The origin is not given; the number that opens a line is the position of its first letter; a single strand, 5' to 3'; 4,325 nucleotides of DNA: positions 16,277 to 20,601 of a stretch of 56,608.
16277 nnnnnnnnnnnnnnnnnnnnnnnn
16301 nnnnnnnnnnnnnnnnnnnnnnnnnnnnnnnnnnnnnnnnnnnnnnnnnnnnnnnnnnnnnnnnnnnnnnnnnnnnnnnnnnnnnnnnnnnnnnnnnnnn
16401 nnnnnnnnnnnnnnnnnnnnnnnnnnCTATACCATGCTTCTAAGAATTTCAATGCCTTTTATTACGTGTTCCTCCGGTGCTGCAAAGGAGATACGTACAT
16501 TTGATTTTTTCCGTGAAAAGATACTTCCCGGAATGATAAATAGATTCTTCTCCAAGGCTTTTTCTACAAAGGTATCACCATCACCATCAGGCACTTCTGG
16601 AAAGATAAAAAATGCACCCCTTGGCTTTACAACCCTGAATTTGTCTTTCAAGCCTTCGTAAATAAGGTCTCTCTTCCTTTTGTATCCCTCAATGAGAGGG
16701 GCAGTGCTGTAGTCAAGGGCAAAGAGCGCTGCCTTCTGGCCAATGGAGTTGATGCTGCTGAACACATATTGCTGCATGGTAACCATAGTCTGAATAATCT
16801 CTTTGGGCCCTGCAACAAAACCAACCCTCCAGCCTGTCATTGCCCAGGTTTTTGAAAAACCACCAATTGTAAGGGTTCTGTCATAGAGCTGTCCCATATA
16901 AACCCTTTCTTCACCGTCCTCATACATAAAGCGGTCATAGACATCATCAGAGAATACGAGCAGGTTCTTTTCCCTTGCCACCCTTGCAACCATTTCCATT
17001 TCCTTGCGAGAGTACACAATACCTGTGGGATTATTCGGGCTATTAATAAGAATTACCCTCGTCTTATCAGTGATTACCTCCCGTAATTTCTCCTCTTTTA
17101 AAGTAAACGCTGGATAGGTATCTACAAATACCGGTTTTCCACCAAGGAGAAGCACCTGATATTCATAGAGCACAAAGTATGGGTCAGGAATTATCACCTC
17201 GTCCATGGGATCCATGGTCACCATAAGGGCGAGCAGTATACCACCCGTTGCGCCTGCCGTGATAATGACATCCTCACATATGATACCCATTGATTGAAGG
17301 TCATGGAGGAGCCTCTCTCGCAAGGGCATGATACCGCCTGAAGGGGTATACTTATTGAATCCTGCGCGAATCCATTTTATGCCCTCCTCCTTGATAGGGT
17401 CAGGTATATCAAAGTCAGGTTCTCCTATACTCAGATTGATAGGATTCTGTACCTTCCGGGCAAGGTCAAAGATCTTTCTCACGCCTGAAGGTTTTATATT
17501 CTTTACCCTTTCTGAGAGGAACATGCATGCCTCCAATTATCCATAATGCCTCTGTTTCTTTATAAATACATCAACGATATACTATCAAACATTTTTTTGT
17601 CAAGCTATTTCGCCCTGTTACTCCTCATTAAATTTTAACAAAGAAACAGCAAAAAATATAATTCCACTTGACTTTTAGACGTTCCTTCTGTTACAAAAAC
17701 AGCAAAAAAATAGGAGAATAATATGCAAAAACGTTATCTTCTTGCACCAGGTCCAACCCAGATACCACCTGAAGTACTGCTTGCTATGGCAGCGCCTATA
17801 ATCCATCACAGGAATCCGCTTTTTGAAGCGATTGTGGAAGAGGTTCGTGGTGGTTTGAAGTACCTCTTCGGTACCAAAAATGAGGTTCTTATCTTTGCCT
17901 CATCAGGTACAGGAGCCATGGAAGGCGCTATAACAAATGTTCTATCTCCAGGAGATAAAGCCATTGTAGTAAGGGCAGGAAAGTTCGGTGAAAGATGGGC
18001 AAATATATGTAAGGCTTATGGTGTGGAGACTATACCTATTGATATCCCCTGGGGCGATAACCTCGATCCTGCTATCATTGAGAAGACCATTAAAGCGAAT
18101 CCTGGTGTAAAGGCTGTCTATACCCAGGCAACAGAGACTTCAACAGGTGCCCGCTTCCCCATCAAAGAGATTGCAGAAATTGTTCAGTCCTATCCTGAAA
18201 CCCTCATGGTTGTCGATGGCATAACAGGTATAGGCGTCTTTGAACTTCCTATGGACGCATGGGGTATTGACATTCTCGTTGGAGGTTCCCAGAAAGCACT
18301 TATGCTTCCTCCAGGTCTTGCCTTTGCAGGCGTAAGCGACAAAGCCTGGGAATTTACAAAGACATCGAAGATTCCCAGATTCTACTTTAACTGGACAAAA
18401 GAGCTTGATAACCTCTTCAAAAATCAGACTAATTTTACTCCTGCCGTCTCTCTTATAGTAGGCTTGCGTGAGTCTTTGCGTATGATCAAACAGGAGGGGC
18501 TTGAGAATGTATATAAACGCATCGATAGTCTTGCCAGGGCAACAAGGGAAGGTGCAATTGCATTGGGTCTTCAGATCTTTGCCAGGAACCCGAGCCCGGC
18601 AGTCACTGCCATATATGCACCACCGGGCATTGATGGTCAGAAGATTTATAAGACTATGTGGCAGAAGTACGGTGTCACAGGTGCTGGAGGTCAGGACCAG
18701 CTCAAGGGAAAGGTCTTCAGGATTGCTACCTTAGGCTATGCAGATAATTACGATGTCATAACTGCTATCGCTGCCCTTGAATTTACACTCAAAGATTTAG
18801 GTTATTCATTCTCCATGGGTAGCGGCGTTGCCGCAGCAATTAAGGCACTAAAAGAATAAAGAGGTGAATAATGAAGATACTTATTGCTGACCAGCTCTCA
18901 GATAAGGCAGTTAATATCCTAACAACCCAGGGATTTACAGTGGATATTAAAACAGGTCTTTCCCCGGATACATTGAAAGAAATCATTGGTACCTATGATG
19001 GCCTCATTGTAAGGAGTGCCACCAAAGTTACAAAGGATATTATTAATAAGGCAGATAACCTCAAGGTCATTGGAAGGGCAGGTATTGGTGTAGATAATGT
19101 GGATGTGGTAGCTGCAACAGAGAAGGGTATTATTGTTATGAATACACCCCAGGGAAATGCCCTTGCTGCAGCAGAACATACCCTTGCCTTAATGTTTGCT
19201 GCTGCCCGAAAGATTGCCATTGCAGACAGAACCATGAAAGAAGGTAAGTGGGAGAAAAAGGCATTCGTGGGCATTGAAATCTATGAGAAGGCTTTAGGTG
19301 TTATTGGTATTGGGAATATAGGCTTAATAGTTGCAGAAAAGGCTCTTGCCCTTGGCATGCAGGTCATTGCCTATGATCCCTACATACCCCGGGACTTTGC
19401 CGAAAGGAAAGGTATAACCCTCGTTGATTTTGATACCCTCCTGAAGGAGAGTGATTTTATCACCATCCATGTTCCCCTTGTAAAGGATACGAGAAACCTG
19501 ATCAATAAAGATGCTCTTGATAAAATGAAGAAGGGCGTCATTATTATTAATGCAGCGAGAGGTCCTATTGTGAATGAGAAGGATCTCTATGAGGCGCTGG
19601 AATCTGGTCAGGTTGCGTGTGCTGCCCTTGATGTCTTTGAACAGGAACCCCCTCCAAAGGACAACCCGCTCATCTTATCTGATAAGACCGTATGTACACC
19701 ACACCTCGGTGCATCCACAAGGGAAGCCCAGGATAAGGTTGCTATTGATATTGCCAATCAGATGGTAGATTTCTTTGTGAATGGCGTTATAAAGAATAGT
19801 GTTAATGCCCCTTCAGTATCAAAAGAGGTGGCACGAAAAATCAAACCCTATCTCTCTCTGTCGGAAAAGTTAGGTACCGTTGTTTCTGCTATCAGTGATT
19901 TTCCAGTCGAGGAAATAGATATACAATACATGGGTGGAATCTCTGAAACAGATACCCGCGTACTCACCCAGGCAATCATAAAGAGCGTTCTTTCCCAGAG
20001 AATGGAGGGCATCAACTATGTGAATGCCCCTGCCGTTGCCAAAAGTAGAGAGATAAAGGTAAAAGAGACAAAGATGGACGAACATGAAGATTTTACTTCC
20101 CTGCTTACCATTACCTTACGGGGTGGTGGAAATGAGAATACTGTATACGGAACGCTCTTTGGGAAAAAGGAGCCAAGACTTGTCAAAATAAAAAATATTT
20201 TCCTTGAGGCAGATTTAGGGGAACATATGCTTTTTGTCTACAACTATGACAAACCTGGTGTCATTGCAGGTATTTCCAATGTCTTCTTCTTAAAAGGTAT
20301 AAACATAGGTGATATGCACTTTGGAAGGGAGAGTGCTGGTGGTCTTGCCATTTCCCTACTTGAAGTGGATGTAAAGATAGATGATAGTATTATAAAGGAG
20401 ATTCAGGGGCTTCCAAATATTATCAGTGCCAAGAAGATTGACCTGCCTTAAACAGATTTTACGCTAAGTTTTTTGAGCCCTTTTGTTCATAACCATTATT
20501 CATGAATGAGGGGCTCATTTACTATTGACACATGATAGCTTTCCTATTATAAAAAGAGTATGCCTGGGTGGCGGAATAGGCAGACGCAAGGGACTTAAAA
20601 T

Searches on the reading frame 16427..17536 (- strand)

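Call 9: search_protein_families(library=pfam, proteins=[window:16427-17536:-], max_evalue=0.0001)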
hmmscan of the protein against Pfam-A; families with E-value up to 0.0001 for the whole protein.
window:16427-17536:- (369 aa): 2 families
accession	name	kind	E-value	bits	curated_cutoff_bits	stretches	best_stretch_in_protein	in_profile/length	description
PF00155.27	Aminotran_1_2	-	1.5e-55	189.3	19.7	1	32-357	3-352/361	Aminotransferase class I and II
PF01041.23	DegT_DnrJ_EryC1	-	1.9e-10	41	19.8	1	90-197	42-145/360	DegT/DnrJ/EryC1/StrS aminotransferase family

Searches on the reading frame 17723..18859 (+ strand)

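Call 9: search_protein_families(library=pfam, proteins=[window:17723-18859:+], max_evalue=0.0001)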
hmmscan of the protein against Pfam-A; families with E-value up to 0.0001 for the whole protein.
window:17723-18859:+ (378 aa): 3 families
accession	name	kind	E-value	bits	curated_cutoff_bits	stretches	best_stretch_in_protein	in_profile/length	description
PF00266.25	Aminotran_5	-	5.8e-29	101.6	21.5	1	5-276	2-289/371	Aminotransferase class-V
PF01053.26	Cys_Met_Meta_PP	-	1e-06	28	27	1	57-187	71-194/381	Cys/Met metabolism PLP-dependent enzyme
PF00155.27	Aminotran_1_2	-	1.7e-06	27.9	19.7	1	49-182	55-201/361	Aminotransferase class I and II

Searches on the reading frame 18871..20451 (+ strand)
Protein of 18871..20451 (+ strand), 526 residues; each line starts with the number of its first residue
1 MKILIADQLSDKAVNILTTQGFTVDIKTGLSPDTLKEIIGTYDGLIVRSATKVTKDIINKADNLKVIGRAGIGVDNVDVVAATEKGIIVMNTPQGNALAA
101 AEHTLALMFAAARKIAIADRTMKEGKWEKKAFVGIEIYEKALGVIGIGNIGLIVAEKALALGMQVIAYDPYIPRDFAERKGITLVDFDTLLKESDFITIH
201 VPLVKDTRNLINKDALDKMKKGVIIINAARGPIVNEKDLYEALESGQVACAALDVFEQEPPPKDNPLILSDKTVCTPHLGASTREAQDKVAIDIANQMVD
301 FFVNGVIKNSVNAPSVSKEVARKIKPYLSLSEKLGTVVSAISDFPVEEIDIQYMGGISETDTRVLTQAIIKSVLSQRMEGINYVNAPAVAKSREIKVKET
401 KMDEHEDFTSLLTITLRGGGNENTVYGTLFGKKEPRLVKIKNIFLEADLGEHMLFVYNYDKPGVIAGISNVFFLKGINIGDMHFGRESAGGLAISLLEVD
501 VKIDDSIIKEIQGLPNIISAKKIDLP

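Call 9: search_protein_families(library=pfam, proteins=[window:18871-20451:+], max_evalue=0.0001)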
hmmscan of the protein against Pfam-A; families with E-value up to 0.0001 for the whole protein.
window:18871-20451:+ (526 aa): 5 families
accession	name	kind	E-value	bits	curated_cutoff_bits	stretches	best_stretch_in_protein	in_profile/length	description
PF02826.25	2-Hacid_dh_C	-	1.5e-63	213.8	25.1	1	105-280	1-178/178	D-isomer specific 2-hydroxyacid dehydrogenase, NAD binding domain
PF00389.36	2-Hacid_dh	-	3.6e-37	127.5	24.6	1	3-312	1-134/134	D-isomer specific 2-hydroxyacid dehydrogenase, catalytic domain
PF19304.4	PGDH_inter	-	1.9e-33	115.5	27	1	323-441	1-119/119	D-3-phosphoglycerate dehydrogenase intervening domain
PF01842.31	ACT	-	4e-07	30.1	27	1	452-515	1-65/66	ACT domain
PF03446.21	NAD_binding_2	-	1.3e-06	28.9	21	1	142-247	2-111/161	NAD binding domain of 6-phosphogluconate dehydrogenase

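Call 53: find_homologous_proteins(query=window:18871-20451:+, max_evalue=1e-80)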
Query window:18871-20451:+ (526 aa): 7837 proteins with E <= 1e-80 among 8000 candidates; the best 120 are listed.
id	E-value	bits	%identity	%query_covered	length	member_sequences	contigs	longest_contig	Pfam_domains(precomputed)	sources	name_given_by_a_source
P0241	0.0e+0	1132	100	100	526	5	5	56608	PF19304.5,PF03446.22,PF00389.37,PF01842.32,PF02826.26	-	-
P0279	0.0e+0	1028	89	100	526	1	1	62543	PF19304.5,PF03446.22,PF00389.37,PF01842.32,PF02826.26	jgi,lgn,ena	-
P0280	3.7e-266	902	77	100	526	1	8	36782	PF19304.5,PF00389.37,PF01842.32,PF02826.26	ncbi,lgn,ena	-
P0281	1.5e-265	900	77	100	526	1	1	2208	PF19304.5,PF00389.37,PF01842.32,PF02826.26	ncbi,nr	ncbi:MAG: phosphoglycerate dehydrogenase [Proteobacteria bacterium]|nr:phosphoglycerate dehydrogenas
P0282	4.2e-264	895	77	100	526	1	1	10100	PF19304.5,PF00389.37,PF01842.32,PF02826.26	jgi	jgi:D-3-phosphoglycerate dehydrogenase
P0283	7.0e-264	894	77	100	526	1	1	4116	PF19304.5,PF00389.37,PF01842.32,PF02826.26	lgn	-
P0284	8.0e-264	894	77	100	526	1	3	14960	PF19304.5,PF00389.37,PF01842.32,PF02826.26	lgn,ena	-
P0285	1.5e-260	883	75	100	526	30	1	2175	PF19304.5,PF03446.22,PF00389.37,PF01842.32,PF02826.26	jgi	jgi:D-3-phosphoglycerate dehydrogenase / 2-oxoglutarate reductase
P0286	5.6e-260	881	75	100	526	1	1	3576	PF19304.5,PF03446.22,PF00389.37,PF01842.32,PF02826.26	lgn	-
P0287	4.6e-259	878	75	100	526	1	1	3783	PF19304.5,PF03446.22,PF00389.37,PF01842.32,PF02826.26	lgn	-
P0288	4.1e-258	875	75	100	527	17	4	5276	PF19304.5,PF03446.22,PF00389.37,PF01842.32,PF02826.26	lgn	-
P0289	5.6e-258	875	74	100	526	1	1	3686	PF19304.5,PF03446.22,PF00389.37,PF01842.32,PF02826.26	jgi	jgi:D-3-phosphoglycerate dehydrogenase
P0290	2.9e-256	869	75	100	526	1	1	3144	PF19304.5,PF03446.22,PF00389.37,PF01842.32,PF02826.26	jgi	jgi:D-3-phosphoglycerate dehydrogenase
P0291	6.9e-256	868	73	100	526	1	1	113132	PF19304.5,PF03446.22,PF00389.37,PF01842.32,PF02826.26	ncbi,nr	ncbi:MAG: phosphoglycerate dehydrogenase [Syntrophorhabdaceae bacterium]|nr:phosphoglycerate dehydro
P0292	7.0e-256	868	76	100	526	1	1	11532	PF19304.5,PF22629.3,PF03446.22,PF00389.37,PF01842.32,PF02826.26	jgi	jgi:D-3-phosphoglycerate dehydrogenase / 2-oxoglutarate reductase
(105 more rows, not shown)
